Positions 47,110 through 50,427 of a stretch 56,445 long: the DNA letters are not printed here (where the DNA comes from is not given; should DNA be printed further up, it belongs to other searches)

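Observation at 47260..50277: Covalently duplicated PilB/GspE secretion ATPase (two intact ATPase modules in one 1005-aa chain)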

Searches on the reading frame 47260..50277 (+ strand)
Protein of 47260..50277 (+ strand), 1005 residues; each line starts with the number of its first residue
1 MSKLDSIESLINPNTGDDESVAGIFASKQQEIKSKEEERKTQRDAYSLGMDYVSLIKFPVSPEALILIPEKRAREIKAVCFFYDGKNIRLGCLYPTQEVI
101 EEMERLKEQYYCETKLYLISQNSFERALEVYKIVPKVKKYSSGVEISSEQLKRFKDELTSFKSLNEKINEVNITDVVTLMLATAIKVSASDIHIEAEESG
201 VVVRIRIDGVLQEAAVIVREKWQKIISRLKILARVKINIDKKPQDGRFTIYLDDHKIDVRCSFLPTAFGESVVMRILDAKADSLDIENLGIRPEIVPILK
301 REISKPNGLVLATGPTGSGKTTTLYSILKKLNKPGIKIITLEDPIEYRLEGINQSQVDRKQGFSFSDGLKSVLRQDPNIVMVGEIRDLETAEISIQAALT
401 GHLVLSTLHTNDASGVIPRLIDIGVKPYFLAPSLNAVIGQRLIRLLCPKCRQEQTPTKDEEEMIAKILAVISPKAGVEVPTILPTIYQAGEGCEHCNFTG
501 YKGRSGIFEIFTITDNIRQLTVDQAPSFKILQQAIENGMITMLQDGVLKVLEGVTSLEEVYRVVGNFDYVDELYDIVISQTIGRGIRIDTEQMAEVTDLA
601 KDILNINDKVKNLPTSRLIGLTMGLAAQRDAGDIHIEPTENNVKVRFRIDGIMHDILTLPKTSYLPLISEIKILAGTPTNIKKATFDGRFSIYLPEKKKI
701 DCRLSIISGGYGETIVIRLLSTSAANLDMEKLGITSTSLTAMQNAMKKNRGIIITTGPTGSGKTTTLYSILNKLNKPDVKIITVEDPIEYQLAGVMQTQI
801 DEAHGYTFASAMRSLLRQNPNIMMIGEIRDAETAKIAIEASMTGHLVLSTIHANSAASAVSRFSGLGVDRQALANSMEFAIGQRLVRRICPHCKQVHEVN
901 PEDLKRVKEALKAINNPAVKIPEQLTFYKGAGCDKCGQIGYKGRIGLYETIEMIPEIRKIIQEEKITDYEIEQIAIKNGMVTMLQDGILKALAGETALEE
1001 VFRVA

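Call 3: search_protein_families(library=pfam, proteins=[window:47260-50277:+], max_evalue=0.01)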
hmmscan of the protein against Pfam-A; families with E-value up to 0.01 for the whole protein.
window:47260-50277:+ (1005 aa): 45 families (the best 25 are shown)
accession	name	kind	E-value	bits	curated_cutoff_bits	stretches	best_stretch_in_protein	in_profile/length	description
PF00437.27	T2SSE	-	2.2e-232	770.7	24.9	2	172-562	7-370/370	Type II/IV secretion system protein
PF25199.1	nSTAND_NTPase5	-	2.3e-12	47.4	34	2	294-362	27-98/145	Novel STAND NTPase 5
PF20720.3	nSTAND3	-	4.2e-10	40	27.2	2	741-790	9-57/155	Novel STAND NTPase 3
PF13401.12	AAA_22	-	1.1e-09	39.2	27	1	748-787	3-42/130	AAA domain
PF13173.12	AAA_14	-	6e-09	36.4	27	1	750-843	2-86/129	AAA domain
PF12775.13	AAA_7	-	4.4e-08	33.3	25.8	1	737-784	20-67/181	P-loop containing dynein motor region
PF13604.12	AAA_30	-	4.9e-08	33.4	27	1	740-824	8-82/191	AAA domain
PF04851.21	ResIII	-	7.2e-08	32.9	22.5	0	740-782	13-57/164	Type III restriction enzyme, res subunit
PF13191.12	AAA_16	-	2.1e-06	28.8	32.6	0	306-336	24-53/167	AAA ATPase domain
PF00004.35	AAA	-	2.7e-06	28.3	21.2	0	754-828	2-66/131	ATPase family associated with various cellular activities (AAA)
PF02492.25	cobW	-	3.2e-06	27.3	20.7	0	753-783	3-34/180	CobW/HypB/UreG, nucleotide-binding domain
PF13086.12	AAA_11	-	4e-06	27.2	27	0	737-776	5-43/257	AAA domain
PF13662.12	Toprim_4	-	5.8e-06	26.9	25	0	291-338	37-81/85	Toprim domain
PF03215.21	Rad17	-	8.6e-06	26.2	23.8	0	735-778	31-72/186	Rad17 P-loop domain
PF00005.33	ABC_tran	-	1e-05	26.6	25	0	753-790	14-51/137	ABC transporter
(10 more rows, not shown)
